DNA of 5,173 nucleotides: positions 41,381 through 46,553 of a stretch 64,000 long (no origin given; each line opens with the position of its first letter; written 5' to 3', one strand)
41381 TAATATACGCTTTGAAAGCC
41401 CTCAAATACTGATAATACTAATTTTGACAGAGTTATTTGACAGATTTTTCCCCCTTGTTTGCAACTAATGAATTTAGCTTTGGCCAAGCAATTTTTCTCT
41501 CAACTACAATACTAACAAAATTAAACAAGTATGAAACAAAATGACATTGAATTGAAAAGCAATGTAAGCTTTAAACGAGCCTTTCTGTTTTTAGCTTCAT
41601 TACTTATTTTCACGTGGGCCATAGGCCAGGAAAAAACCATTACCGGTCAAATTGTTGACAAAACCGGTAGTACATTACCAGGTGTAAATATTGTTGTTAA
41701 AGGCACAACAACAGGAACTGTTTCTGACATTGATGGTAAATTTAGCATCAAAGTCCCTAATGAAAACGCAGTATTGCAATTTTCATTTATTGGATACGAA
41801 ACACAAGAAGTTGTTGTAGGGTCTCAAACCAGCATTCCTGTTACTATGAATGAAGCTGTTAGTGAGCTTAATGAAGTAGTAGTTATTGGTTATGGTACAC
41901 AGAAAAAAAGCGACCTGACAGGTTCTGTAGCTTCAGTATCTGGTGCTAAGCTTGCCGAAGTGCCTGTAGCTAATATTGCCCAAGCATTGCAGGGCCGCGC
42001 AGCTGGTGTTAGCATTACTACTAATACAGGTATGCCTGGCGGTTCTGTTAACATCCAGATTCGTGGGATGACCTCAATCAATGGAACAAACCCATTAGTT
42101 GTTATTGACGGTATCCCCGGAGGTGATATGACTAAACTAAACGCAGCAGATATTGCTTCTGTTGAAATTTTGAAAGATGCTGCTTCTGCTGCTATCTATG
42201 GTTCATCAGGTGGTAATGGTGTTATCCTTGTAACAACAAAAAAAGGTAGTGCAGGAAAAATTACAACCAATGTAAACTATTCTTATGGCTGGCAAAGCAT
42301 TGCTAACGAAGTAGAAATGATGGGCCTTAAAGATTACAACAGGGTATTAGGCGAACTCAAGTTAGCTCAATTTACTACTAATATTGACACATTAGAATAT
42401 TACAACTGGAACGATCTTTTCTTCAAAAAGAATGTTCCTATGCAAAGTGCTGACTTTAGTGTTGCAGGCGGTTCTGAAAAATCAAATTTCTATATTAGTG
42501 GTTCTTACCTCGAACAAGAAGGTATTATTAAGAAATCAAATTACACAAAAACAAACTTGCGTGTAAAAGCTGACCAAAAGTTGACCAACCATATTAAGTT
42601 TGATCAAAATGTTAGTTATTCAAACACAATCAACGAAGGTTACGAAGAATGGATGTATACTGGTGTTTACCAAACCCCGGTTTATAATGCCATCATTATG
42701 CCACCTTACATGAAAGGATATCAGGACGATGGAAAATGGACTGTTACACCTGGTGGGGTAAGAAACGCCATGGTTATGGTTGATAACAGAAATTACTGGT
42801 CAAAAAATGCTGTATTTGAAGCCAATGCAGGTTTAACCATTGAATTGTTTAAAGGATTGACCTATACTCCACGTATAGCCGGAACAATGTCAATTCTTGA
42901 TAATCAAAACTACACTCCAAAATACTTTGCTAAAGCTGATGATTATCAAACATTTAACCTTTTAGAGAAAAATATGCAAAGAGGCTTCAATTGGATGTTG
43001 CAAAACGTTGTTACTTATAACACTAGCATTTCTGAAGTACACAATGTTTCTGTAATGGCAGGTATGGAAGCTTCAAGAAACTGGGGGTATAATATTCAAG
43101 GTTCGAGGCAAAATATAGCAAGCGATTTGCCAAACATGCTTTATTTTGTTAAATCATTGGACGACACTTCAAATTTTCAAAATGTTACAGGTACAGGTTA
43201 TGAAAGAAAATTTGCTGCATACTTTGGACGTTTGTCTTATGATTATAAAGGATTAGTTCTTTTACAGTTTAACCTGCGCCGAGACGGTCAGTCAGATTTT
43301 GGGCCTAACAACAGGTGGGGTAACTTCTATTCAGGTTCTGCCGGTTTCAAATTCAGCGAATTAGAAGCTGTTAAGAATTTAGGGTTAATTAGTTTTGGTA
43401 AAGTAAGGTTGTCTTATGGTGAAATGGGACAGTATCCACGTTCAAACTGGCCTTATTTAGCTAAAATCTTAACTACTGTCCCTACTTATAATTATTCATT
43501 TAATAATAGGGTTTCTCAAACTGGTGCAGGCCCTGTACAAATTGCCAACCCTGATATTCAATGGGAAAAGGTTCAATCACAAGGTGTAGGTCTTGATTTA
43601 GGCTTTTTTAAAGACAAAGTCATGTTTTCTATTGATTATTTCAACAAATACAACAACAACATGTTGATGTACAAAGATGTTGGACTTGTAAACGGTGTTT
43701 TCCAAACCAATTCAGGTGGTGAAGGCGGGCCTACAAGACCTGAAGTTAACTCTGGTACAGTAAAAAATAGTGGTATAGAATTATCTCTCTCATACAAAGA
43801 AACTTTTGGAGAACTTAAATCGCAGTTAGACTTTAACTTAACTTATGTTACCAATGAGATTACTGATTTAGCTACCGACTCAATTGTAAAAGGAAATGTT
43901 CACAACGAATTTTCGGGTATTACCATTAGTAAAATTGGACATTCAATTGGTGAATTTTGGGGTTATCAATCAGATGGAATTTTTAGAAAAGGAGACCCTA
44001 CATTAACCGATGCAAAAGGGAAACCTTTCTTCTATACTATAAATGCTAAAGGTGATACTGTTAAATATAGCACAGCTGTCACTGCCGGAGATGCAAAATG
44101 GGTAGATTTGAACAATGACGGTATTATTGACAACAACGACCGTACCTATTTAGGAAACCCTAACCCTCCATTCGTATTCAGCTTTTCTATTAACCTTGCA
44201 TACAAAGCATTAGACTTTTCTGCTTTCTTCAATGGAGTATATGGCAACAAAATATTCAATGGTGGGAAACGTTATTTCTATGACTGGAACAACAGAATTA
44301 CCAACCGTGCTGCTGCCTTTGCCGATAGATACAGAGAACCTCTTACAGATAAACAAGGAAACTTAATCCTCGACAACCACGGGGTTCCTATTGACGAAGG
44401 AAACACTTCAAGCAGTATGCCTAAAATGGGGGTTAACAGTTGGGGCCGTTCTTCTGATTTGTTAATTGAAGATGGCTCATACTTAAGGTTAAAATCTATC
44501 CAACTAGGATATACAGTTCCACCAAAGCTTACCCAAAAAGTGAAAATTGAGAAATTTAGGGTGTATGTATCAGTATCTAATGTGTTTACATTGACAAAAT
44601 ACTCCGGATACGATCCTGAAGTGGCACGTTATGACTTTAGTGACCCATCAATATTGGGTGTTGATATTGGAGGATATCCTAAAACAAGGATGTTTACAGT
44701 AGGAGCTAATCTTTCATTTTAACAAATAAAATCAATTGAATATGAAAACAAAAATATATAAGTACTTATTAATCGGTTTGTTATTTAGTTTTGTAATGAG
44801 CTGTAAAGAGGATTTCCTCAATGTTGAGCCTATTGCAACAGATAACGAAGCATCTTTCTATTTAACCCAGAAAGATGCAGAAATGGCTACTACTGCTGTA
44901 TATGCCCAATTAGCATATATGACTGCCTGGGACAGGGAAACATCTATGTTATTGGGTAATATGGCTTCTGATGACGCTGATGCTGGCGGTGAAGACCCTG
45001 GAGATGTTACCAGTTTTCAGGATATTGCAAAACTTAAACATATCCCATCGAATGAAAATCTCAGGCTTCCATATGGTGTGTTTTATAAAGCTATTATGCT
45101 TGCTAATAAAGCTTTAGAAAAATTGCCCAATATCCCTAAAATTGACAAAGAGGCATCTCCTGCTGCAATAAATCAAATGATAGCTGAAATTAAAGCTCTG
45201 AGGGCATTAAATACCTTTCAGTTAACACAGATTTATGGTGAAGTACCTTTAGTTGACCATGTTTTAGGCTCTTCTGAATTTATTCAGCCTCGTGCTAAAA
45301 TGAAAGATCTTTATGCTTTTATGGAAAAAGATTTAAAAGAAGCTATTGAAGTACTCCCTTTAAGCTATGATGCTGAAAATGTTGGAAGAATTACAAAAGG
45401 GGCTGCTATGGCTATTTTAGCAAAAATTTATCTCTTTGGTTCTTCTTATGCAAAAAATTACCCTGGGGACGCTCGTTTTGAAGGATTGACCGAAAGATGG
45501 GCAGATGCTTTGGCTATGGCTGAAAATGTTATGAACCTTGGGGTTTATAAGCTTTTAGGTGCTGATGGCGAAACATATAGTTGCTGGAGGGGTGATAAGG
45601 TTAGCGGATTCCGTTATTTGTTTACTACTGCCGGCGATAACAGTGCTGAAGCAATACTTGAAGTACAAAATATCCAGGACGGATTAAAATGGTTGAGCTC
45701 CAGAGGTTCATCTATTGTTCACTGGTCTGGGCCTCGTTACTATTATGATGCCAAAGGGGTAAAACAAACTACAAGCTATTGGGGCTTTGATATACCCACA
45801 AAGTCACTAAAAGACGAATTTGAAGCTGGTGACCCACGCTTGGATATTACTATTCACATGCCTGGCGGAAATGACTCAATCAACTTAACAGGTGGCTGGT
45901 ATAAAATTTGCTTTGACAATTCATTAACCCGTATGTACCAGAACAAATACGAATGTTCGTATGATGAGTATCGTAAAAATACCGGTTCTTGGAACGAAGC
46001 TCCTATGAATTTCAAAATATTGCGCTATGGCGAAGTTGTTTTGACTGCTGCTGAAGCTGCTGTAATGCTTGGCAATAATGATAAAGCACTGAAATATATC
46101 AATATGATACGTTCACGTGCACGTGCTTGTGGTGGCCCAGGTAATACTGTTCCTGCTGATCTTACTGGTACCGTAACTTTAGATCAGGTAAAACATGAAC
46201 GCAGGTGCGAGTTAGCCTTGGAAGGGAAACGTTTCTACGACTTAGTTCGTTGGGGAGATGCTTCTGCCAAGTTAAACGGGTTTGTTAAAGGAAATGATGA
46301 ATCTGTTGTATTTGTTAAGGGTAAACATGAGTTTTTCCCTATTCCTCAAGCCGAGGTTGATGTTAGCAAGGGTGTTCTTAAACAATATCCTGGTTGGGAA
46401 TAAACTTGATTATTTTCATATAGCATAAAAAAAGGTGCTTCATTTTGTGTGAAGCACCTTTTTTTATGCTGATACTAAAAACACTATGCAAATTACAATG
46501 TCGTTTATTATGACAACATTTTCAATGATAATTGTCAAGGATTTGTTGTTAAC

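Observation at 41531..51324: CAZyme-less SusC/SusD pair linked to two divergent CxxCH + beta-propeller paralogues: candidate undescribed envelope system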

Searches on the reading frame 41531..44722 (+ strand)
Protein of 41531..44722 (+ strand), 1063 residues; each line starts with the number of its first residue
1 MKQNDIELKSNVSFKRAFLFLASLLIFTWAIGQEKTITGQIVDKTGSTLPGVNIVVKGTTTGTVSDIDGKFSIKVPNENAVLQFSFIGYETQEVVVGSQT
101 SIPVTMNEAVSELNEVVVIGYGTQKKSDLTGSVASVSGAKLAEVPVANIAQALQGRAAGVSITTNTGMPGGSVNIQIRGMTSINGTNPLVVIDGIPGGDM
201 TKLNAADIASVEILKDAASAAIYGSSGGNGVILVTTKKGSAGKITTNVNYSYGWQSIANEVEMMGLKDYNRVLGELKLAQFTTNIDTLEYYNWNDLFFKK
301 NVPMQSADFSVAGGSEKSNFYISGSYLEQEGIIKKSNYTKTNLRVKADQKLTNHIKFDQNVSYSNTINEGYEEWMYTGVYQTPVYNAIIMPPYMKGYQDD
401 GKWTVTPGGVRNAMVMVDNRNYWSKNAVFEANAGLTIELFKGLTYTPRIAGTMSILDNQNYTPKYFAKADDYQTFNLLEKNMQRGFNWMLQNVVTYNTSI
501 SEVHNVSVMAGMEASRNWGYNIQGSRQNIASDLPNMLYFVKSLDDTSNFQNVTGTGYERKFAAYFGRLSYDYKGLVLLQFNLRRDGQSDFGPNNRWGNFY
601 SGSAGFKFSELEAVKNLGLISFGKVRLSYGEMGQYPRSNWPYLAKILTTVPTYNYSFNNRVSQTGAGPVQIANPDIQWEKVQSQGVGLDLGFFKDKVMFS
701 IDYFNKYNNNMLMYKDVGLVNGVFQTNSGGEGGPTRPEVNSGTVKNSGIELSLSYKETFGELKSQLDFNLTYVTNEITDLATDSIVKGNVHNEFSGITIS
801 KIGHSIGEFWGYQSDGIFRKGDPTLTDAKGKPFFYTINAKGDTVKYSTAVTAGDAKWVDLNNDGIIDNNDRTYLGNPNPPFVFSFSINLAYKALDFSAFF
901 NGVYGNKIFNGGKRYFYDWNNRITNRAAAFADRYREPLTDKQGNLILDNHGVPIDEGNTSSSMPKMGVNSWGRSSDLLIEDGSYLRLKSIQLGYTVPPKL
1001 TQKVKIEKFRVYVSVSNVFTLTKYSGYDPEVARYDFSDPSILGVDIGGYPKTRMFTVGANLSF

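Call 7: search_protein_families(library=pfam, proteins=[window:41531-44722:+], max_evalue=0.01)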
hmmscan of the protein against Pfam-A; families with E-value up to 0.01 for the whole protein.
window:41531-44722:+ (1063 aa): 4 families
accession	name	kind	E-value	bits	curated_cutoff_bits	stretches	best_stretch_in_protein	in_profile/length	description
PF13715.12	CarbopepD_reg_2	-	4.9e-21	75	32.2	1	37-118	1-88/88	CarboxypepD_reg-like domain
PF07715.20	Plug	-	3.2e-19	69.8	23.9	1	126-231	2-107/107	TonB-dependent Receptor Plug Domain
PF13620.12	CarboxypepD_reg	-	2.7e-11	44.1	32.3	1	36-105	1-80/82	Carboxypeptidase regulatory-like domain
PF15976.11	CooC_C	-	7.8e-06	26.3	29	1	28-85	10-65/93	CS1-pili formation C-terminal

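Call 8: search_protein_families(library=ncbifam, proteins=[window:41531-44722:+], max_evalue=0.01)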
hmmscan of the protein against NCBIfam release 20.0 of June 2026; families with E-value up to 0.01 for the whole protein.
window:41531-44722:+ (1063 aa): 2 families
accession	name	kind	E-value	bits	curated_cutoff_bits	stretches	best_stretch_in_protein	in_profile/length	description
TIGR04056.1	OMP_RagA_SusC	subfamily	3.8e-255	849.7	368.25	1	35-1063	1-981/981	SusC/RagA family TonB-linked outer membrane protein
TIGR04057.1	SusC_RagA_signa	signature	1.6e-15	56.6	46.2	1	207-237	1-31/31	SusC/RagA subfamily TonB-dependent outer membrane receptor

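Call 78: search_solved_structures(query=window:41531-44722:+, max_evalue=1e-20)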
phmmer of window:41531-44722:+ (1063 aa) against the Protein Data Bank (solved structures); distinct sequences matched with E-value up to 1e-20: 9.
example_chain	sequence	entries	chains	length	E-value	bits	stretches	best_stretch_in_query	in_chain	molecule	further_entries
8aa4_A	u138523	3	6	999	6.2e-149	501.3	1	9-1063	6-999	SusC homolog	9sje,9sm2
5t3r_D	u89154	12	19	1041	1.1e-99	338.3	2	268-1040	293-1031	SusC homolog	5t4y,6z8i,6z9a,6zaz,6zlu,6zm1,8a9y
6zlt_B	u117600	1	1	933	1.4e-85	291.5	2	268-1040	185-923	SusC homolog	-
6sli_B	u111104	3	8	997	2.4e-66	227.9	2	33-266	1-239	RagA protein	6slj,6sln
6sml_B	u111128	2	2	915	4.4e-55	190.6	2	291-1032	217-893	RagA protein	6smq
6sm3_B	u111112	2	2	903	3.8e-51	177.5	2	291-1032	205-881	RagA protein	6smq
8ypu_C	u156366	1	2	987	4.2e-32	114.5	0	116-269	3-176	SusC/RagA family TonB-linked outer membrane protein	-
8ypt_C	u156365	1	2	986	4.2e-32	114.5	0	116-269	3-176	TonB-linked outer membrane protein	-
5fq6_B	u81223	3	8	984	3.1e-30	108.3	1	90-755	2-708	SUSC/RAGA FAMILY TONB-LINKED OUTER MEMBRANE PROTEIN | BT_2264 | OUTER MEMBRANE PROTEIN OMP121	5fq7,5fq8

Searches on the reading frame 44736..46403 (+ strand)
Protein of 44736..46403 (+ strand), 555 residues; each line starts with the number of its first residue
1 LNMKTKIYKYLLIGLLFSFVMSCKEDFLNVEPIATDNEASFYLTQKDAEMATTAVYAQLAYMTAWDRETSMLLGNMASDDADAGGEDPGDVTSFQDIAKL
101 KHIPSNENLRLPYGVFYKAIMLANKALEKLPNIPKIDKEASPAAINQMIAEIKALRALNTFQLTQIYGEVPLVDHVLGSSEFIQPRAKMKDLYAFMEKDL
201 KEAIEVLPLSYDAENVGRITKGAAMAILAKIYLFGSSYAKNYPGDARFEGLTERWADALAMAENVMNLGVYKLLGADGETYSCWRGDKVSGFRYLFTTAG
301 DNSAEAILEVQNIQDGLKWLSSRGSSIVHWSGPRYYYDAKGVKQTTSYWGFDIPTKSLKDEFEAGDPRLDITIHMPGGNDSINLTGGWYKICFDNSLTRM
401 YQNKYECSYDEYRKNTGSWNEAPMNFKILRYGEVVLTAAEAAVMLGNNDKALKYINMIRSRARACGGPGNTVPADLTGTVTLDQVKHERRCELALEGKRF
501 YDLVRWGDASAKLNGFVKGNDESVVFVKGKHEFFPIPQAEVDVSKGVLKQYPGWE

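Call 7: search_protein_families(library=pfam, proteins=[window:44736-46403:+], max_evalue=0.01)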
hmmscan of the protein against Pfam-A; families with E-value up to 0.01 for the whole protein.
window:44736-46403:+ (555 aa): 3 families
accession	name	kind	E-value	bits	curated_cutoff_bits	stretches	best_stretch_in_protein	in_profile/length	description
PF07980.17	SusD_RagB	-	3.4e-36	125.8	23.1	1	333-554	31-297/297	SusD family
PF14322.12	SusD-like_3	-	1.1e-24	88.1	27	1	26-233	1-191/191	Starch-binding associating with outer membrane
PF12771.13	SusD-like_2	-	3.6e-06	26.5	27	1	127-207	69-150/415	Starch-binding associating with outer membrane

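Call 8: search_protein_families(library=ncbifam, proteins=[window:44736-46403:+], max_evalue=0.01)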
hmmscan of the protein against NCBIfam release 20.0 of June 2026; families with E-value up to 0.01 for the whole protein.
window:44736-46403:+ (555 aa): 2 families
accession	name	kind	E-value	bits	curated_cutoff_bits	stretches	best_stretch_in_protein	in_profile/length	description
NF033071.0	SusD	exception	1.5e-27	96.1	725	2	96-326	99-310/558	starch-binding outer membrane lipoprotein SusD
NF033072.0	NanU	exception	2e-07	30.5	425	0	6-180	3-167/521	SusD family outer membrane lipoprotein NanU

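Call 77: search_solved_structures(query=window:44736-46403:+, max_evalue=0.00001)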
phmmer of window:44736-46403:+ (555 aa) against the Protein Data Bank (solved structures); distinct sequences matched with E-value up to 0.00001: 28.
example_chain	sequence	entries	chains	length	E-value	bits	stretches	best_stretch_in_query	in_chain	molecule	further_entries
6gcz_A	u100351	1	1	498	1e-33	120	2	23-236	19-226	Starch-binding associating with outer membrane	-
9sje_B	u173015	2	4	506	1.1e-28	103.4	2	298-554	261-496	SusD homolog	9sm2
9sjj_A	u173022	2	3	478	1.9e-27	99.3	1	299-554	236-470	SusD homolog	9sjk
7kv2_AAA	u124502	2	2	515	7.4e-24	87.4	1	6-550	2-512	RagB/SusD family nutrient uptake outer membrane protein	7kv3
3qnk_A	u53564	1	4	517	2.8e-23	85.6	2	146-239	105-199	Putative lipoprotein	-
7kv4_AAA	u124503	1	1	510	4.5e-23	84.9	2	297-554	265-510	SusD family protein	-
3ihv_A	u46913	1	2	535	1.8e-21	79.5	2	421-544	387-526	SusD homolog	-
3jq1_A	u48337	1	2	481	1.9e-20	76.1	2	422-544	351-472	SusD superfamily protein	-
3kez_A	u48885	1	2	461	1.7e-19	73.1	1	400-554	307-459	Putative sugar binding protein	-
5t3r_A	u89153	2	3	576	2e-19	72.8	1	415-554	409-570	SusD homolog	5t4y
6z8i_A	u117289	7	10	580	2.4e-19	72.6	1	415-554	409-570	SusD homolog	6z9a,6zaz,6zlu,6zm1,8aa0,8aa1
6zlt_A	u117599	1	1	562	3.1e-19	72.2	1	415-554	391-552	SusD homolog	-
5lx8_A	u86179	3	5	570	3.4e-19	72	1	415-554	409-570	SusD homolog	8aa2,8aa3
5e75_A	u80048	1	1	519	8e-17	64.2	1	38-250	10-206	SusD-like protein BACOVA_02651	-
5e76_A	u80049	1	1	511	1.2e-16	63.6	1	39-250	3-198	SusD-like protein BACOVA_02651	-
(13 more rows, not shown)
